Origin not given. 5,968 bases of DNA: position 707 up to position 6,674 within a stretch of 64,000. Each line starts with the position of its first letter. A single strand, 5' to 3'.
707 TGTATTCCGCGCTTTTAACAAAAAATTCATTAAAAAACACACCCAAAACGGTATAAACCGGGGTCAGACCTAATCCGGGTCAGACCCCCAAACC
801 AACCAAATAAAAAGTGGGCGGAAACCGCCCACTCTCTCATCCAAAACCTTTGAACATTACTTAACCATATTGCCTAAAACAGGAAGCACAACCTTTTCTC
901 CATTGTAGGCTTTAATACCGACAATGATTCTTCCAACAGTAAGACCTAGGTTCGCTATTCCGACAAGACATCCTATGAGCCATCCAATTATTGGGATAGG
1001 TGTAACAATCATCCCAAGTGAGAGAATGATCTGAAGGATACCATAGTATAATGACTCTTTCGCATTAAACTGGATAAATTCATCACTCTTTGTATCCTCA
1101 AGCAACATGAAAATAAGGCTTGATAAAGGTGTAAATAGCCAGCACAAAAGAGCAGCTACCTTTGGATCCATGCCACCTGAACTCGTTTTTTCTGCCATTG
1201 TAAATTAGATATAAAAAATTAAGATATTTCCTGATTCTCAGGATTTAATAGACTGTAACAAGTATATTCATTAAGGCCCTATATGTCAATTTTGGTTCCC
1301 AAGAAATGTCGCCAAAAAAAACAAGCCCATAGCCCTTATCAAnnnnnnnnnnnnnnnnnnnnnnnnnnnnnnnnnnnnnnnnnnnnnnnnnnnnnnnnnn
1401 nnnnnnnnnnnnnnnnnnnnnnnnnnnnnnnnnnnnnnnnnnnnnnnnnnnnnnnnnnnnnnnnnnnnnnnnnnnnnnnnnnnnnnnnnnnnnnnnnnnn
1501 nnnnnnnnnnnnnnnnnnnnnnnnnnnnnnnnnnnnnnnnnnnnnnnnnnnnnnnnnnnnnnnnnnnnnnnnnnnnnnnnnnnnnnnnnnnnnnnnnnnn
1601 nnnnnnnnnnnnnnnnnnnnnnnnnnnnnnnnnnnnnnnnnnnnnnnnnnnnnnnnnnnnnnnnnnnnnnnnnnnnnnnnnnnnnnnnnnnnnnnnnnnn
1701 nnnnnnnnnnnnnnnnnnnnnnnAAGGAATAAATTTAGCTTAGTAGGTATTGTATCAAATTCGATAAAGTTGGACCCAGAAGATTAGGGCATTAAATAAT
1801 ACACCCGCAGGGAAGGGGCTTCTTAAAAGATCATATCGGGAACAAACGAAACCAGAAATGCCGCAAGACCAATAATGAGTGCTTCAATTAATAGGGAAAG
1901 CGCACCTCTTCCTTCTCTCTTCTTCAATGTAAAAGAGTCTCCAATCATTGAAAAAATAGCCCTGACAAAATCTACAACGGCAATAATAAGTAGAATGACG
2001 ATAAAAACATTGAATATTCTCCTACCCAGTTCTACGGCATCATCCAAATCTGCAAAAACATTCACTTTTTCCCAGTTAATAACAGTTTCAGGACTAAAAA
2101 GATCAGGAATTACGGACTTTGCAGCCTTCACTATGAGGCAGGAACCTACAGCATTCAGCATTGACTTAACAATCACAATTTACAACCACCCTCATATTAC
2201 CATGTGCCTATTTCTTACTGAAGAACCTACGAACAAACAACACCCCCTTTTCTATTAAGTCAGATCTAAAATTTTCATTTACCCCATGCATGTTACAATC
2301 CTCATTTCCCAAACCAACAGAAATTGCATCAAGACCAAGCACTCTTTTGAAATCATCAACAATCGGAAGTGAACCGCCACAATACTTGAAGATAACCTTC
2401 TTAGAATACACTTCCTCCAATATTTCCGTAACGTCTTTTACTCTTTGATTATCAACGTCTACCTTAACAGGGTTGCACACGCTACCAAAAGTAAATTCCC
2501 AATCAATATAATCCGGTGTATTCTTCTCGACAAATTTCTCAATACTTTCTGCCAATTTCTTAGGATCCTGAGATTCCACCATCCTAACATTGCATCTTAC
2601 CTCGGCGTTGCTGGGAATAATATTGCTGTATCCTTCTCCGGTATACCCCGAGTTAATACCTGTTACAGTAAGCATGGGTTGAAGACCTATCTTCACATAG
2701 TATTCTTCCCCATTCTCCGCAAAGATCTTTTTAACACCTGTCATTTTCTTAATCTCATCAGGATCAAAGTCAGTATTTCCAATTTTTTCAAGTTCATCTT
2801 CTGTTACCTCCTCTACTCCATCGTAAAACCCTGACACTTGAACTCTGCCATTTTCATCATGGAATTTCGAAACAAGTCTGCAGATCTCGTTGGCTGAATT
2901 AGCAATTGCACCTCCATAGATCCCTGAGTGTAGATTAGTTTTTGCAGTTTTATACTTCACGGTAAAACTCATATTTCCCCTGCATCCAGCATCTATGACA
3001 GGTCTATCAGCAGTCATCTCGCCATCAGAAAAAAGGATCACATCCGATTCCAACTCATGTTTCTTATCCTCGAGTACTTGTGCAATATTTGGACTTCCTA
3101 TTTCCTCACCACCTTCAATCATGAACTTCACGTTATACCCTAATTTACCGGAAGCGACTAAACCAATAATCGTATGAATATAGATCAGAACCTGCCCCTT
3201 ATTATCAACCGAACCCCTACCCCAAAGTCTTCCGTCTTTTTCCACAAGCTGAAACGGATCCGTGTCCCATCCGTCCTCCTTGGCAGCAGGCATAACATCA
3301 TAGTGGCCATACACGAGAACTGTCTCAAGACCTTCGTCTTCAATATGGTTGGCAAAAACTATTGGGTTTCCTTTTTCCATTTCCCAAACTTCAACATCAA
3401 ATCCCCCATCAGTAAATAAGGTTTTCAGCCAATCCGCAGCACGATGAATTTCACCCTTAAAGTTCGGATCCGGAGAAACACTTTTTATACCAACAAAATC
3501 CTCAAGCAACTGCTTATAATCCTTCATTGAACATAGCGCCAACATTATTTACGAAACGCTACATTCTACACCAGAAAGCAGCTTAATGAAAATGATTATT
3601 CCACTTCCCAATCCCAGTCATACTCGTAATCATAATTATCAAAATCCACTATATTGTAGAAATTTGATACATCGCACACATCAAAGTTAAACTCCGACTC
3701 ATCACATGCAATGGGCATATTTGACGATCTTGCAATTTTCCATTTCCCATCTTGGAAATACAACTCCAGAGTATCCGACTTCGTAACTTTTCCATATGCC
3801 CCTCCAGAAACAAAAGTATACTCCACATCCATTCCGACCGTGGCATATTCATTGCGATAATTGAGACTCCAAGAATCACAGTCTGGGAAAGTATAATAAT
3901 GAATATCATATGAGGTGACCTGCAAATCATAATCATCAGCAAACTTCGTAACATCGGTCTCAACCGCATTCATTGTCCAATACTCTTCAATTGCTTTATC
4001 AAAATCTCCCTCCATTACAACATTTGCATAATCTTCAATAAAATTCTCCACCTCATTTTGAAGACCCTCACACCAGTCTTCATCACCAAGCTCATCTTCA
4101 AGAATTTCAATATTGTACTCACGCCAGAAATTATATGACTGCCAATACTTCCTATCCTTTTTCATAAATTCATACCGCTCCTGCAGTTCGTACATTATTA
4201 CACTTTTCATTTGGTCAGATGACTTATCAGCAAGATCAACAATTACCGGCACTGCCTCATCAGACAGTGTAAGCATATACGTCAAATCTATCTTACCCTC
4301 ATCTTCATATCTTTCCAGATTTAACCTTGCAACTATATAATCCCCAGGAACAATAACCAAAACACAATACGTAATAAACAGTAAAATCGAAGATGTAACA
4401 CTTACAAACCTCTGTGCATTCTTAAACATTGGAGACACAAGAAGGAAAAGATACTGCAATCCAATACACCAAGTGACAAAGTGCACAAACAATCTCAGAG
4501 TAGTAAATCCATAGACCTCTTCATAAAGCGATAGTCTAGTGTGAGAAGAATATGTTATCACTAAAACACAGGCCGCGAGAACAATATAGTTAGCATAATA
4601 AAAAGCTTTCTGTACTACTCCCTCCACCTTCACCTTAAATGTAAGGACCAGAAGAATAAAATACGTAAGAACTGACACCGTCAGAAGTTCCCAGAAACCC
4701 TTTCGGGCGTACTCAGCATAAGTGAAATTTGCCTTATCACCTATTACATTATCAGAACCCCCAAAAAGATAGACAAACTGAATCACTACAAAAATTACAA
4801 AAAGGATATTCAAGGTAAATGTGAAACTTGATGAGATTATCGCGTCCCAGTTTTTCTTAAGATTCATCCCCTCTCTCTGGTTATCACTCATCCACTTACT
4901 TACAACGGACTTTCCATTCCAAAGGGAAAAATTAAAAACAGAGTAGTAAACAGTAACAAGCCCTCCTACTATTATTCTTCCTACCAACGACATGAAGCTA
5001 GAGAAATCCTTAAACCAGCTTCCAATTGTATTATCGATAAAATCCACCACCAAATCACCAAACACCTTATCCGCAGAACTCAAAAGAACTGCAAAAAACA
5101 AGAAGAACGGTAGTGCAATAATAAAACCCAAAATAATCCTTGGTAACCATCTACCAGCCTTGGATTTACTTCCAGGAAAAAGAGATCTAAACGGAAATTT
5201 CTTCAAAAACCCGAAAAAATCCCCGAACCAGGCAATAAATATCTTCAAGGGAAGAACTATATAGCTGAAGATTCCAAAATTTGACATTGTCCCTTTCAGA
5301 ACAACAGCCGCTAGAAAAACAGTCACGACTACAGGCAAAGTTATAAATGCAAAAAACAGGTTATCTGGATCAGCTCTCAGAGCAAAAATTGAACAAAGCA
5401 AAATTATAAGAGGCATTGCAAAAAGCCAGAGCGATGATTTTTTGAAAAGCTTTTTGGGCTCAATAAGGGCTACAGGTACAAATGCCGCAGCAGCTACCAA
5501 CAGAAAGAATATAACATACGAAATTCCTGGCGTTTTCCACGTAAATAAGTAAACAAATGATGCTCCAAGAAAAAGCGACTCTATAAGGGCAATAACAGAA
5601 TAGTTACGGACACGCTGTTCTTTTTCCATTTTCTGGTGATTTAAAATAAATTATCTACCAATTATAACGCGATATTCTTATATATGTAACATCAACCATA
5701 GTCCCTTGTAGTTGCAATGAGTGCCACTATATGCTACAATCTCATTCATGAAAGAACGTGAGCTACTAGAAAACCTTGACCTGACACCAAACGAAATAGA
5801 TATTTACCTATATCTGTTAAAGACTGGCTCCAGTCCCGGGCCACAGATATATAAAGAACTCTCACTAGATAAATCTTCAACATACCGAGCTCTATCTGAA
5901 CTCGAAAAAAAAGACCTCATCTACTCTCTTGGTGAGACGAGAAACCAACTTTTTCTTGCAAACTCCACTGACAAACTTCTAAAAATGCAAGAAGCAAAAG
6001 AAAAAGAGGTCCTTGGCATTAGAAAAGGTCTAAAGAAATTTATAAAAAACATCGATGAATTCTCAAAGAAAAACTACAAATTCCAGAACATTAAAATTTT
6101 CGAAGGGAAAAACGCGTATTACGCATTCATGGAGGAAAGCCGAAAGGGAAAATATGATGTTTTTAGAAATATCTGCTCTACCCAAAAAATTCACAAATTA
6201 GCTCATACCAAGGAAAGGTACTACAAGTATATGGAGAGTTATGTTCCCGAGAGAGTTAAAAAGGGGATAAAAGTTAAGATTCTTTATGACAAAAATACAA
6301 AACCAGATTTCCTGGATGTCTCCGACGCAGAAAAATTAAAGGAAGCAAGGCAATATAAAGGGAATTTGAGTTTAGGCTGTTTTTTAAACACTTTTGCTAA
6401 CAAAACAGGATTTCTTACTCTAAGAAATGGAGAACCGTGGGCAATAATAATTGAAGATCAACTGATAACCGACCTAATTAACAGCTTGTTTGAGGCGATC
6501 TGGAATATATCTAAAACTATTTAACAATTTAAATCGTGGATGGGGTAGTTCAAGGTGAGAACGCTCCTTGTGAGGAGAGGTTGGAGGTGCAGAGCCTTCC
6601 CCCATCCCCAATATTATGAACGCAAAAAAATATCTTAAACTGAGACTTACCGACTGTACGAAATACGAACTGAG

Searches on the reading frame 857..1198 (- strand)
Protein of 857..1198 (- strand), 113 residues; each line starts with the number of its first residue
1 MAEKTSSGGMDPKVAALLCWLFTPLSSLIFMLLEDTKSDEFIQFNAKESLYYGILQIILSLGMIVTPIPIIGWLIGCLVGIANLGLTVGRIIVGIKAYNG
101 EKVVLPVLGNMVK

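Call 69: search_protein_families(library=pfam, proteins=[window:857-1198:-], max_evalue=1)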
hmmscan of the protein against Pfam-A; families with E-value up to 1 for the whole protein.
window:857-1198:- (113 aa): 3 families
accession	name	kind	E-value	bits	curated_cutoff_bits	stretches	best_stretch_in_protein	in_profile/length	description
PF09685.15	DUF4870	-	6.7e-09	36.1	25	1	17-109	16-104/107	Domain of unknown function (DUF4870)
PF24007.1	DUF7321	-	0.039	14.1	27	1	59-99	44-83/155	Domain of unknown function (DUF7321)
PF06271.18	RDD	-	0.21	12.3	24.1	1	19-99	18-84/137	RDD family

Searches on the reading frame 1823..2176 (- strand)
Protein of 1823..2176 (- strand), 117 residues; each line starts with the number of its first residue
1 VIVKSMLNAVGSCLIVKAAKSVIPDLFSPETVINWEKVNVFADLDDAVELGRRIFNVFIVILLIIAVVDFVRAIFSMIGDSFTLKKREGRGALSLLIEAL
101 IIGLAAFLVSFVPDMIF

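Call 69: search_protein_families(library=pfam, proteins=[window:1823-2176:-], max_evalue=1)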
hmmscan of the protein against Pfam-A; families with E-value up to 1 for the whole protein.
window:1823-2176:- (117 aa): 1 family
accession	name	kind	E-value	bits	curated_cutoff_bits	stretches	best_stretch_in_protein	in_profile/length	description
PF18895.5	T4SS_pilin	-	0.041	14.4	26.6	1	48-110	6-69/71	Type IV secretion system pilin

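Call 70: find_homologous_proteins(query=window:1823-2176:-, max_evalue=0.01)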
Query window:1823-2176:- (117 aa): 1 proteins with E <= 0.01 among 16 candidates.
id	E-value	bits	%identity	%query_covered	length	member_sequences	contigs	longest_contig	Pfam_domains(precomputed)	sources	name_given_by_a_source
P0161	5.6e-64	231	100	100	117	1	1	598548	-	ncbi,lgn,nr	ncbi:hypothetical protein JW710_03370 [Candidatus Dojkabacteria bacterium]|nr:hypothetical protein [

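Call 77: search_protein_representatives(protein=window:1823-2176:-)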
Query: 117 residues. Proteins with E-value up to 0.001 (for the whole library): 3; up to 1e-10: 1; up to 1e-30: 1. The best 3 are listed.
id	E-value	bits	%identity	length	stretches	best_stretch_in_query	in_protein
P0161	1.8e-64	230.9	100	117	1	1-117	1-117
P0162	9.9e-05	38.8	41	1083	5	32-54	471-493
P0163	3.0e-04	37.3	49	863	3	34-58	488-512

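Call 88: search_protein_families(library=ncbifam, proteins=[window:1823-2176:-], max_evalue=0.01)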
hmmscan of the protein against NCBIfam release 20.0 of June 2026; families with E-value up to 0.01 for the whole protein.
window:1823-2176:- (117 aa): 0 families

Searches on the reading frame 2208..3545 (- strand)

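Call 10: search_protein_families(library=pfam, proteins=[window:2208-3545:-], max_evalue=0.001)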
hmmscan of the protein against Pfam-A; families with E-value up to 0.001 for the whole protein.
window:2208-3545:- (445 aa): 2 families
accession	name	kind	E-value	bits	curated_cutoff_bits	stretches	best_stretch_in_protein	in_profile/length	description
PF01546.33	Peptidase_M20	-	1.2e-28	100.9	24.6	1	77-442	1-204/206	Peptidase family M20/M25/M40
PF07687.19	M20_dimer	-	1.7e-14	54.1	21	1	189-346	4-106/107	Peptidase dimerisation domain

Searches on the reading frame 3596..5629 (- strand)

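Call 10: search_protein_families(library=pfam, proteins=[window:3596-5629:-], max_evalue=0.001)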
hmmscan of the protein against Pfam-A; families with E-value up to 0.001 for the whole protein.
window:3596-5629:- (677 aa): 1 family
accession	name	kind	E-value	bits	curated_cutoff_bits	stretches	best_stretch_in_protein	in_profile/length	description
PF13687.11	DUF4153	-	7.4e-66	223.3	27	1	74-466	3-373/373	Domain of unknown function (DUF4153)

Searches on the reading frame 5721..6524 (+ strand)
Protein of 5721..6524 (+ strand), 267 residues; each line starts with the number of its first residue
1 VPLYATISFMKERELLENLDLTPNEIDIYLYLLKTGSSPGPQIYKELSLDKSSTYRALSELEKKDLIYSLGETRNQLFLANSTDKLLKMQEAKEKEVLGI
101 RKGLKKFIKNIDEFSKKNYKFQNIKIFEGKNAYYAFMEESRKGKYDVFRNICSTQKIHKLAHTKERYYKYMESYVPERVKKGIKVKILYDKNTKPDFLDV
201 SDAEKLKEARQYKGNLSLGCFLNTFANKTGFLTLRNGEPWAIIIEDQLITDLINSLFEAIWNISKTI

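Call 10: search_protein_families(library=pfam, proteins=[window:5721-6524:+], max_evalue=0.001)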
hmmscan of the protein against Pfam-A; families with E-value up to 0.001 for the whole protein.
window:5721-6524:+ (267 aa): 1 family
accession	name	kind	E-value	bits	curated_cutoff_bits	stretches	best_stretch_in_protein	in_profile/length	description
PF01978.25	TrmB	-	1.5e-10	41.2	25.6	1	16-70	1-55/68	Sugar-specific transcriptional regulator TrmB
